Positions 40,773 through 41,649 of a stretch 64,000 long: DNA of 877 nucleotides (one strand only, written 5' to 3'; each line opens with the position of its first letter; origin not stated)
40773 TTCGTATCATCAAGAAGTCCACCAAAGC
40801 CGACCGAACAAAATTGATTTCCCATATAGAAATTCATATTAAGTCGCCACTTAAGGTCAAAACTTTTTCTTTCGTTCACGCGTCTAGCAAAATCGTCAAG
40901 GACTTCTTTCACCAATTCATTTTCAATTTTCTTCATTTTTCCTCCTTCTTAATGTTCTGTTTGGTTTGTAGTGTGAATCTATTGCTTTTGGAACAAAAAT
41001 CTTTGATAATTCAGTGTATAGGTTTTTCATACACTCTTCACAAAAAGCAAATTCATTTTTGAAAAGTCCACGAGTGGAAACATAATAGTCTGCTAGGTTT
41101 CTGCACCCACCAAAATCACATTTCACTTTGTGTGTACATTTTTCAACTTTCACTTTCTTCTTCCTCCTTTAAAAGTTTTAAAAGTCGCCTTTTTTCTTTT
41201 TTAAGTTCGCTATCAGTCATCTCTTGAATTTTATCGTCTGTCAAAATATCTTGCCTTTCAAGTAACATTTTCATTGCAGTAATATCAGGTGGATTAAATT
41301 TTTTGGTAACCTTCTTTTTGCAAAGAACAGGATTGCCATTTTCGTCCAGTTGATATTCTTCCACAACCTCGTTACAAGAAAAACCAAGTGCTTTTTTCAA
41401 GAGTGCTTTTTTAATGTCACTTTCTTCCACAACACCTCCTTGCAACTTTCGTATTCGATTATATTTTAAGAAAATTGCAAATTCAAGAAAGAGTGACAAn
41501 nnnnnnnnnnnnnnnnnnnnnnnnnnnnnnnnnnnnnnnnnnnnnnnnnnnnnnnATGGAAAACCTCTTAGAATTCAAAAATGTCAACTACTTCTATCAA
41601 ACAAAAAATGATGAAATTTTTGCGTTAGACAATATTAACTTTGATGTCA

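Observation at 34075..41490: Minimal phage-capsid island with no terminase large subunit, tail, lysin, integrase or regulator, embedded among core genes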

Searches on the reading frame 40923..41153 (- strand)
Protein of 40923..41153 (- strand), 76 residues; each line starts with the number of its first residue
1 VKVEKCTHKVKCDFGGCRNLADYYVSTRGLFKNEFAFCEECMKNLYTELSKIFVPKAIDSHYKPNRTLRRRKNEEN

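Call 4: search_protein_families(library=pfam, proteins=[window:40923-41153:-], max_evalue=0.1)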
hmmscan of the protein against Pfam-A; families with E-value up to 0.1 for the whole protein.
window:40923-41153:- (76 aa): 0 families

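Call 5: search_protein_families(library=phrogs, proteins=[window:40923-41153:-], max_evalue=0.1)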
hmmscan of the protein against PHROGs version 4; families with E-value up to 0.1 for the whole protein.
window:40923-41153:- (76 aa): 3 families
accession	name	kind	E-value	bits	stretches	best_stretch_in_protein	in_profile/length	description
phrog_26311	-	unknown function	0.015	16.3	1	32-43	20-31/34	-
phrog_5949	-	other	0.038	14.6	1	31-59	228-256/301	GTP cyclohydrolase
phrog_7446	-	unknown function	0.039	15.2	1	1-25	1-26/56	-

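Call 40: search_protein_families(library=ncbifam, proteins=[window:40923-41153:-], max_evalue=0.01)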
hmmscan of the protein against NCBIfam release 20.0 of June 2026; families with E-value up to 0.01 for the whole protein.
window:40923-41153:- (76 aa): 0 families

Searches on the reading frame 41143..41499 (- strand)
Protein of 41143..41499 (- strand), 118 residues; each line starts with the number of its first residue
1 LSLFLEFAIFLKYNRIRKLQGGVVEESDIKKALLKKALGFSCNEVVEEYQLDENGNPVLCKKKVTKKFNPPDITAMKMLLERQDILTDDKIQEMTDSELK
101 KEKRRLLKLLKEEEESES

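Call 4: search_protein_families(library=pfam, proteins=[window:41143-41499:-], max_evalue=0.1)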
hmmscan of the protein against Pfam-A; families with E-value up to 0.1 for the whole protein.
window:41143-41499:- (118 aa): 1 family
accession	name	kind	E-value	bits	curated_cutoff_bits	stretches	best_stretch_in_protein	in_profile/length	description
PF22045.1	CmlS_C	-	0.083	13.6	27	0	73-114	30-71/118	Chloramphenicol halogenase CmlS C-terminal domain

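Call 5: search_protein_families(library=phrogs, proteins=[window:41143-41499:-], max_evalue=0.1)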
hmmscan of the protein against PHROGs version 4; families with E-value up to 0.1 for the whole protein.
window:41143-41499:- (118 aa): 2 families
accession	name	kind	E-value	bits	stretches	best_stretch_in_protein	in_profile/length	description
phrog_309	-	head and packaging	8.6e-06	26.9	1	29-114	198-279/319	terminase small subunit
phrog_16757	-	unknown function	0.036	15.6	1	42-106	24-82/90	-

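Call 40: search_protein_families(library=ncbifam, proteins=[window:41143-41499:-], max_evalue=0.01)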
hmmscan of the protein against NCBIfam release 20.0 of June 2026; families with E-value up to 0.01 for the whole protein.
window:41143-41499:- (118 aa): 0 families

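Call 97: search_solved_structures(query=A6, max_evalue=5, show_alignments=1)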
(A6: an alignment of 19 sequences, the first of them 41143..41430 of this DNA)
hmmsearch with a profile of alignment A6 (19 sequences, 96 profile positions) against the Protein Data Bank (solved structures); distinct sequences matched with E-value up to 5: 9.
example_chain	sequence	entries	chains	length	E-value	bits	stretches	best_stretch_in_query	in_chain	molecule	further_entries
4rv1_A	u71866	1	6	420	4.7e-05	26.8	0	52-90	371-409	Engineered Protein OR497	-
4hxt_A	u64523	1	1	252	0.00046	23.7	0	51-90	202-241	De Novo Protein OR329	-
8fje_A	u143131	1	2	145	0.23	15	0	53-81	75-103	E8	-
4iuy_A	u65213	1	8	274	0.84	13.2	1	15-49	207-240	Short chain dehydrogenase/reductase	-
1zy9_A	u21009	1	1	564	0.98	13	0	26-55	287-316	alpha-galactosidase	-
5m0x_A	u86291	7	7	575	1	12.9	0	26-55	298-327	Alpha-galactosidase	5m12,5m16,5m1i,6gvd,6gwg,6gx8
6gta_A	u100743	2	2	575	1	12.9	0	26-55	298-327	Alpha-galactosidase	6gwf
1q9c_A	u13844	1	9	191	1.8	12.2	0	10-74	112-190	Son of sevenless protein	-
2gd7_A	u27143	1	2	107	4.8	10.8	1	59-94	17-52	HEXIM1 protein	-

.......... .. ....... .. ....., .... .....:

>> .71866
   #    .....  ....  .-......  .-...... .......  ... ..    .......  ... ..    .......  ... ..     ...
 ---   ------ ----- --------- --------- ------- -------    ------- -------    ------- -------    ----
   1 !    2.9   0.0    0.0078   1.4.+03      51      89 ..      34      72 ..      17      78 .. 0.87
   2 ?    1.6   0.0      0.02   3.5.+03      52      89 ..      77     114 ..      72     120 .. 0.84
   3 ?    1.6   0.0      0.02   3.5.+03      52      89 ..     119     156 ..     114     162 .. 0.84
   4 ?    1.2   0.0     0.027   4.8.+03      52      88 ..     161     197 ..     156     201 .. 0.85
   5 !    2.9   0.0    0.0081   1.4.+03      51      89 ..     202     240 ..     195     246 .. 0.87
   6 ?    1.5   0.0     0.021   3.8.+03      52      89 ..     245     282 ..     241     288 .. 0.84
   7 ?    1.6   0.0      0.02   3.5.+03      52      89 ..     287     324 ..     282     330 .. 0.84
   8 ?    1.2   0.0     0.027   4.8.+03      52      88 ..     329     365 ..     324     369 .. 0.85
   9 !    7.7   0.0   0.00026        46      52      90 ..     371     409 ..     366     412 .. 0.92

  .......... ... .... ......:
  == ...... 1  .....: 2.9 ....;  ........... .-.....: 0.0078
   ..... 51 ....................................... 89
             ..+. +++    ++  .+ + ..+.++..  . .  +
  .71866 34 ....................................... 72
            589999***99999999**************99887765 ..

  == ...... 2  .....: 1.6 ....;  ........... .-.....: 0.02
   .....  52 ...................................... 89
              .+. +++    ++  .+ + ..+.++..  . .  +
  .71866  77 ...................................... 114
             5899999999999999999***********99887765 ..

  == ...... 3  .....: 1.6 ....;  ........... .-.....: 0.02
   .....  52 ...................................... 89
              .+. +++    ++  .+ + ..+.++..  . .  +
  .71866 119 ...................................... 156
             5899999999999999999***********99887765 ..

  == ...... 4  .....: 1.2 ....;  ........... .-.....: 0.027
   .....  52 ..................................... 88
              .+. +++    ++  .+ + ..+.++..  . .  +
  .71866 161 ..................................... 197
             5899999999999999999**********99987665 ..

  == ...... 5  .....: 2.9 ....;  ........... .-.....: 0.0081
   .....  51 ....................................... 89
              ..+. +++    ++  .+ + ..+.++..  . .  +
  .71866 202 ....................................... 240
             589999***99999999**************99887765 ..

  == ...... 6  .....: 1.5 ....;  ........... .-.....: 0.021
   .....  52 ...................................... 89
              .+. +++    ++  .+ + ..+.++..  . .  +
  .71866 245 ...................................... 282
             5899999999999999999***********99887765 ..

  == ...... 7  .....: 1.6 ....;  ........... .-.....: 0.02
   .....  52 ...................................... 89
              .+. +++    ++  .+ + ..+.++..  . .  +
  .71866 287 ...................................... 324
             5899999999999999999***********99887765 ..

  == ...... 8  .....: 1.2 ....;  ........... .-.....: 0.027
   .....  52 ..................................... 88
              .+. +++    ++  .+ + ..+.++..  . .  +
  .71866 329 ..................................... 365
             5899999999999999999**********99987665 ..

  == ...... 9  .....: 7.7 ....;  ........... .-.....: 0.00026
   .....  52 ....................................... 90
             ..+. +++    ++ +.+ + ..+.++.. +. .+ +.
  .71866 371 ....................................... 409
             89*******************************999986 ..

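Call 98: search_protein_families(library=phrogs, alignment_id=A6, max_evalue=0.001)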
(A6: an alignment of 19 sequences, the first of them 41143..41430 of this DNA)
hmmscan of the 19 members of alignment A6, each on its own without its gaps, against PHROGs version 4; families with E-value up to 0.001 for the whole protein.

A. member 1, window:41143-41430:- (95 aa): 1 family
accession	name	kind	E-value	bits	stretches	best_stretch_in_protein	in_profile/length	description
phrog_309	-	head and packaging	5.4e-06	27.6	1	6-91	198-279/319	terminase small subunit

B. families by the number of members that match (of 19 scanned): 3 families
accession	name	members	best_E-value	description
phrog_309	-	18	4.5e-08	terminase small subunit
phrog_23444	-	2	6.9e-05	terminase small subunit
phrog_13575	-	1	0.00031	-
